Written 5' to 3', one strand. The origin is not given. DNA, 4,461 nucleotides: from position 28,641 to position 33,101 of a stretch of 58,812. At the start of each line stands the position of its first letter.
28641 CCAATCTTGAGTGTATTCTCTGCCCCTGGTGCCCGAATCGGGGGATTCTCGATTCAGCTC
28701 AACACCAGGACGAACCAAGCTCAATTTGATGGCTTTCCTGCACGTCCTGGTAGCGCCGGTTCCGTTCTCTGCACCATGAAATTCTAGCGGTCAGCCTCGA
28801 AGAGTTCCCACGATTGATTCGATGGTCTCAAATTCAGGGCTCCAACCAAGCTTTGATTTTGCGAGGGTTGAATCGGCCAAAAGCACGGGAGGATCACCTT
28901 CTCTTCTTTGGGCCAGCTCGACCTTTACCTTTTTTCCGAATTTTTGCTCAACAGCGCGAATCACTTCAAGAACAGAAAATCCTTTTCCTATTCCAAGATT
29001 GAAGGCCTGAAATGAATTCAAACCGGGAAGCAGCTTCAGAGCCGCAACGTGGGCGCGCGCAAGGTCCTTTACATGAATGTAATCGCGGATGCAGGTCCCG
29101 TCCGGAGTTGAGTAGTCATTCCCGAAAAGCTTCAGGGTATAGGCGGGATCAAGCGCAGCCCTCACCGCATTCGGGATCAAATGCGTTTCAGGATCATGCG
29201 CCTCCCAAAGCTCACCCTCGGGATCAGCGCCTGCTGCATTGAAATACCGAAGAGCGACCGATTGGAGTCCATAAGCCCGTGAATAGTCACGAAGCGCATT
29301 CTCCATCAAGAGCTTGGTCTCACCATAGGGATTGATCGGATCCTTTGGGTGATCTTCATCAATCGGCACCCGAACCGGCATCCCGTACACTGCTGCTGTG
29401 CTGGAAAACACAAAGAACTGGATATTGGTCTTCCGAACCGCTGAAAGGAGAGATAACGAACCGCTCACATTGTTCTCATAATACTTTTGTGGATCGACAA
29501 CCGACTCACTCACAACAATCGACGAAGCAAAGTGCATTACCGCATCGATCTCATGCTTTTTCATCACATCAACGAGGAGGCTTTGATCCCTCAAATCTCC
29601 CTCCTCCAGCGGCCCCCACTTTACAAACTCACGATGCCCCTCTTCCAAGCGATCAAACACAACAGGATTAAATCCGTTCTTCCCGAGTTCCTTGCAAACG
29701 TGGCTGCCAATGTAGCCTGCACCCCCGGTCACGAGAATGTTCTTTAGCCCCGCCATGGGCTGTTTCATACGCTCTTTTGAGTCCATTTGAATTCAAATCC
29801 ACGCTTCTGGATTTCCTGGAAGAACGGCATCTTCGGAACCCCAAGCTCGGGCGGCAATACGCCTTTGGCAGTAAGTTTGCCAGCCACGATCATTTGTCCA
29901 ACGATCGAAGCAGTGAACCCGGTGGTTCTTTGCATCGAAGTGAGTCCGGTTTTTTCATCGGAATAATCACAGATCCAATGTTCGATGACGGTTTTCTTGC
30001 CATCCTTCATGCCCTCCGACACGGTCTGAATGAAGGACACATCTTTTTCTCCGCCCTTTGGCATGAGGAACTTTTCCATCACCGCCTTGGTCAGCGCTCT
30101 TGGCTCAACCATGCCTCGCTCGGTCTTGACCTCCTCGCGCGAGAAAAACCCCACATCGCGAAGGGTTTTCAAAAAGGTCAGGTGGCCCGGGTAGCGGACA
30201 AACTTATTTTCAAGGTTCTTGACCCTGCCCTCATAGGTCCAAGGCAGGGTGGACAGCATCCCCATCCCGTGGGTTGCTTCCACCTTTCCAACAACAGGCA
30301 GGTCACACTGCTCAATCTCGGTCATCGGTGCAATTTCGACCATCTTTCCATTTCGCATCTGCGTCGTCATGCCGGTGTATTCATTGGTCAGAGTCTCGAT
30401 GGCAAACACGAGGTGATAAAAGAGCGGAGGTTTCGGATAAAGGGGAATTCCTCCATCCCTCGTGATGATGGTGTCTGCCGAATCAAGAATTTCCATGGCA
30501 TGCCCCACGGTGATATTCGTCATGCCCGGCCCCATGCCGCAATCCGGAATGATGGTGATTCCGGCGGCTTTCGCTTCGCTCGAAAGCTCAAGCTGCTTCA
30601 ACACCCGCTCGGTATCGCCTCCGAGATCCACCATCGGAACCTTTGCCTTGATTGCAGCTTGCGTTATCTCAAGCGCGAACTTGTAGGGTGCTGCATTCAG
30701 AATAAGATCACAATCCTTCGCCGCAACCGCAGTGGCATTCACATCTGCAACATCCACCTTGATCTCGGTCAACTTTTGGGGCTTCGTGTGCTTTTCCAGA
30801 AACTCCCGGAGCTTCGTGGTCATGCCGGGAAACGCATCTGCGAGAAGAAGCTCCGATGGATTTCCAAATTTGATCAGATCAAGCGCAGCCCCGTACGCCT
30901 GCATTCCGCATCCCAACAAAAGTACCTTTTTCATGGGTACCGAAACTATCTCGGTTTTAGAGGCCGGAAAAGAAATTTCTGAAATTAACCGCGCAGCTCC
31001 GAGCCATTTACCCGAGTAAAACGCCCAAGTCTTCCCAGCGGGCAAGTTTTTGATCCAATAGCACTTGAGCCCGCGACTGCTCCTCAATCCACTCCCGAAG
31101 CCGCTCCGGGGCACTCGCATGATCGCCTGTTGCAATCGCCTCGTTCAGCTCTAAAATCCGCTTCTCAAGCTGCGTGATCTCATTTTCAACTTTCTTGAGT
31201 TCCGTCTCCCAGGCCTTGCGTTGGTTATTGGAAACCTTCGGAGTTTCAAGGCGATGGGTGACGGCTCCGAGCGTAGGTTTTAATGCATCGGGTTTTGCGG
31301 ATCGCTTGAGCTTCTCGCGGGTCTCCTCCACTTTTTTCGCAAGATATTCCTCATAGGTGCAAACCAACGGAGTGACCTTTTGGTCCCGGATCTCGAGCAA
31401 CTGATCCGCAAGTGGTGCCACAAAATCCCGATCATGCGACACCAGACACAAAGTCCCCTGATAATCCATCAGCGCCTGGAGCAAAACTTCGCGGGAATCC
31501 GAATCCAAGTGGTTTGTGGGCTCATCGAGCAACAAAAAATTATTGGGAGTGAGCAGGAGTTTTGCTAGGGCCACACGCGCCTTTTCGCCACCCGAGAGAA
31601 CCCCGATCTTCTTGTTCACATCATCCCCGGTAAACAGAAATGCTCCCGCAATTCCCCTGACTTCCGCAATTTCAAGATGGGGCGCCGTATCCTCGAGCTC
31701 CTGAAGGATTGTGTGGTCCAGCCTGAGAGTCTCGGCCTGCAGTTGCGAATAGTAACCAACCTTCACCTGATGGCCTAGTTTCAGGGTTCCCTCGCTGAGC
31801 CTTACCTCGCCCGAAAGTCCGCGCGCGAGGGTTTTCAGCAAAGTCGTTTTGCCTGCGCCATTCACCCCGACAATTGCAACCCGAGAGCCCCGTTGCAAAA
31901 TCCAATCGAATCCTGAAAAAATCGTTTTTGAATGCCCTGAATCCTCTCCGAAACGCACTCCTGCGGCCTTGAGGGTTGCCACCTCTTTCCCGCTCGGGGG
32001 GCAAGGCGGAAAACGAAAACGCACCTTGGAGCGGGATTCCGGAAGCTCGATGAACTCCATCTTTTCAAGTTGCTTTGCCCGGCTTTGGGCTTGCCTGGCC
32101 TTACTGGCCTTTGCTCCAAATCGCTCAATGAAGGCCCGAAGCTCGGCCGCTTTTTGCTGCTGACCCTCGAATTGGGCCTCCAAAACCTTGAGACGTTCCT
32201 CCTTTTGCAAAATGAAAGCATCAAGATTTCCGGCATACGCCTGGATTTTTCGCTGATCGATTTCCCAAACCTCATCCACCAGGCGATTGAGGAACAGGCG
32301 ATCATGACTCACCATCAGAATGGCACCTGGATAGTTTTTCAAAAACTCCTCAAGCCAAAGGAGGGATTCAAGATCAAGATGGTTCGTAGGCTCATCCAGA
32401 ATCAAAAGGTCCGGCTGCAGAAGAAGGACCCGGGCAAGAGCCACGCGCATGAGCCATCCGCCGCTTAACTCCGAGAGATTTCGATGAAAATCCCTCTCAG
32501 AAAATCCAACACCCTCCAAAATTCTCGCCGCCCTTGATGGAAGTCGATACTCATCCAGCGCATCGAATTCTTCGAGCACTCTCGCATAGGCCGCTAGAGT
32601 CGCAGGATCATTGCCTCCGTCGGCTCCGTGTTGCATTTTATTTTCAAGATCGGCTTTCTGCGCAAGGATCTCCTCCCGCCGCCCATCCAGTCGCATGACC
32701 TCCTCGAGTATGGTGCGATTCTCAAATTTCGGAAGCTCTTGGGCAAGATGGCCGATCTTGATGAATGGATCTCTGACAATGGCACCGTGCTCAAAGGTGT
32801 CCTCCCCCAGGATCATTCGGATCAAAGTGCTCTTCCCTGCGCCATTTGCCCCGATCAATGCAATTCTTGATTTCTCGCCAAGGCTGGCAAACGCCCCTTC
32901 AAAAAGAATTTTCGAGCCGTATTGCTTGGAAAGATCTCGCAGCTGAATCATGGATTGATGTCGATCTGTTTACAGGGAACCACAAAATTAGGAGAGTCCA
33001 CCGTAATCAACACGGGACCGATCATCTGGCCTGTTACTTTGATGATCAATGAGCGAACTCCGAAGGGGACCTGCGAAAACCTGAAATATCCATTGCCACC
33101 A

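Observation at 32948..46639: Hybrid type IV pilus / type II secretion (MSHA-like) machine with duplicated subunit sets and no retraction ATPase or prepilin peptidase in the locus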

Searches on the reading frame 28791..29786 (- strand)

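Call 12: search_protein_families(library=pfam, proteins=[window:28791-29786:-], max_evalue=0.0001)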
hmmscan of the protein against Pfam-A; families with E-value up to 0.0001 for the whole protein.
window:28791-29786:- (331 aa): 9 families
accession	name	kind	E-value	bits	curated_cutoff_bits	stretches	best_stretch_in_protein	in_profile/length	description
PF01370.27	Epimerase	-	2.8e-57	194.3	20.9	1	17-265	1-240/240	NAD dependent epimerase/dehydratase family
PF16363.11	GDP_Man_Dehyd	-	1.1e-52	180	27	1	18-321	1-325/332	GDP-mannose 4,6 dehydratase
PF04321.23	RmlD_sub_bind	-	2.7e-15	56.7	27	1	16-170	2-141/287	RmlD substrate binding domain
PF01073.25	3Beta_HSD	-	2.1e-14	53.7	22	1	18-163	1-155/280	3-beta hydroxysteroid dehydrogenase/isomerase family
PF02719.21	Polysacc_synt_2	-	3.4e-13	49.9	20.2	1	17-185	1-172/293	Polysaccharide biosynthesis protein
PF07993.18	NAD_binding_4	-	1.9e-06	27.6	20.1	1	78-184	87-207/258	Male sterility protein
PF00106.31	adh_short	-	1.3e-05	25.2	26.6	1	15-88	1-72/195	short chain dehydrogenase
PF08659.16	KR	-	1.4e-05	25.6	22.6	0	81-138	87-145/180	KR domain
PF13460.12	NAD_binding_10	-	5.2e-05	23.6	27.2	1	21-167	1-133/184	NAD(P)H-binding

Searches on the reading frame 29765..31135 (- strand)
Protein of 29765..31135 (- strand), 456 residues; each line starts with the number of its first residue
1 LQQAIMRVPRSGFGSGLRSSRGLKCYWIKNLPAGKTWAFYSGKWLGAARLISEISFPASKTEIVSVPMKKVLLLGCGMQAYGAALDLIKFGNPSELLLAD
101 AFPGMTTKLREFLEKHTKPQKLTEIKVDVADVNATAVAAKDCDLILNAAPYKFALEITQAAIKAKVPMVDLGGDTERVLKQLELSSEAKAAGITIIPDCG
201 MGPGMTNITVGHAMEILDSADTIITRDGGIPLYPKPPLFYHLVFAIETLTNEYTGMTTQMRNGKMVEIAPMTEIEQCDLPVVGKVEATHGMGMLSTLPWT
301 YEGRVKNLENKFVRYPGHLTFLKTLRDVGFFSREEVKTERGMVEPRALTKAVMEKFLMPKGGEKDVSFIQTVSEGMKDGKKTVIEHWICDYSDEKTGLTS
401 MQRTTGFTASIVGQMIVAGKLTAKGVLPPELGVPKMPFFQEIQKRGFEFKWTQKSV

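Call 12: search_protein_families(library=pfam, proteins=[window:29765-31135:-], max_evalue=0.0001)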
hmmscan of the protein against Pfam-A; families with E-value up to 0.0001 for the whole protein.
window:29765-31135:- (456 aa): 2 families
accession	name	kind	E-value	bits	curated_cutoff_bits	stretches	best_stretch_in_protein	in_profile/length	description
PF16653.10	Sacchrp_dh_C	-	1.3e-30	107.8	31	1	200-446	1-264/265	Saccharopine dehydrogenase C-terminal domain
PF03435.24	Sacchrp_dh_NADP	-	2.5e-12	47.7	25.1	1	71-196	1-129/129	Saccharopine dehydrogenase NADP binding domain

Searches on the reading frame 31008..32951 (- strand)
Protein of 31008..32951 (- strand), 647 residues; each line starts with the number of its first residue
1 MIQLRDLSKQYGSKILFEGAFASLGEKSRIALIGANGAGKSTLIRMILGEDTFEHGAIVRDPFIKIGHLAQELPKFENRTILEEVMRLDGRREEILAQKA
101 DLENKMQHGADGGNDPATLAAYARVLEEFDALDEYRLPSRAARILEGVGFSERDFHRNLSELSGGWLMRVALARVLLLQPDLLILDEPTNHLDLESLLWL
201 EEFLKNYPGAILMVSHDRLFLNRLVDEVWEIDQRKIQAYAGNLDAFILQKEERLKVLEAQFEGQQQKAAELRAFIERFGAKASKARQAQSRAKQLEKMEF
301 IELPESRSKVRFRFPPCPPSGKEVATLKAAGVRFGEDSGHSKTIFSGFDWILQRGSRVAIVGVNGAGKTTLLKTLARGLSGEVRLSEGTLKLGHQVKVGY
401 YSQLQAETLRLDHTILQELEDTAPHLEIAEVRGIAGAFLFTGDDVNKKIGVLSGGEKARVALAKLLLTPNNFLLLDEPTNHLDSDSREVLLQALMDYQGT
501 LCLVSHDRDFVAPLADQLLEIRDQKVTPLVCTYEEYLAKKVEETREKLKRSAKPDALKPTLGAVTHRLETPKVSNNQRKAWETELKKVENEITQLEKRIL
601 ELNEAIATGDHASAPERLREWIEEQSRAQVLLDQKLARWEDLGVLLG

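Call 5: search_protein_families(library=pfam, proteins=[window:31008-32951:-], max_evalue=0.01)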
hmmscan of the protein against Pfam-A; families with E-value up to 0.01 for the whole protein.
window:31008-32951:- (647 aa): 38 families (the best 25 are shown)
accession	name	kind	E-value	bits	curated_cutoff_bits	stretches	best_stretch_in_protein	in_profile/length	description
PF00005.33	ABC_tran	-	9.5e-46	156.2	25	2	24-190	8-137/137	ABC transporter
PF12848.13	ABC_tran_Xtn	-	4.5e-26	91.2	25.9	1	229-312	1-85/85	ABC transporter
PF13304.12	AAA_21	-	1.6e-12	48.5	27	1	359-377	3-21/304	AAA domain, putative AbiEii toxin, Type IV TA system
PF02463.25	SMC_N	-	2.7e-09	37.2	40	0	451-522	136-212/220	RecF/RecN/SMC N terminal domain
PF13401.12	AAA_22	-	1.5e-08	35.5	27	0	28-130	6-94/130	AAA domain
PF16326.10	ABC_tran_CTD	-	1.5e-08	35.2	32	1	583-642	8-67/69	ABC transporter C-terminal domain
PF13476.12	AAA_23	-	1.6e-07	32.6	27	1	359-386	23-50/201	AAA domain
PF13555.12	AAA_29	-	3.5e-07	30.3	27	0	23-44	18-39/61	P-loop containing region of AAA domain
PF25201.1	nSTAND6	-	1.6e-06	28.7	27.7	1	11-60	2-51/148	Novel STAND NTPase 6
PF01926.29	MMR_HSR1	-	2.7e-06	27.9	21.9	0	29-50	1-22/113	50S ribosome-binding GTPase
PF13521.12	AAA_28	-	2.8e-06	28.1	27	0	357-377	1-21/164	AAA domain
PF05729.18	NACHT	-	3e-06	27.6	26.7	1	357-446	2-91/167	NACHT domain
PF13191.12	AAA_16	-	3.6e-06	28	32.6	1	355-497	24-158/167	AAA ATPase domain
PF03193.22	RsgA_GTPase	-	4.5e-06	27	30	0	27-58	106-137/174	RsgA GTPase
PF20720.3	nSTAND3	-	4.5e-06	26.9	27.2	0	351-381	13-43/155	Novel STAND NTPase 3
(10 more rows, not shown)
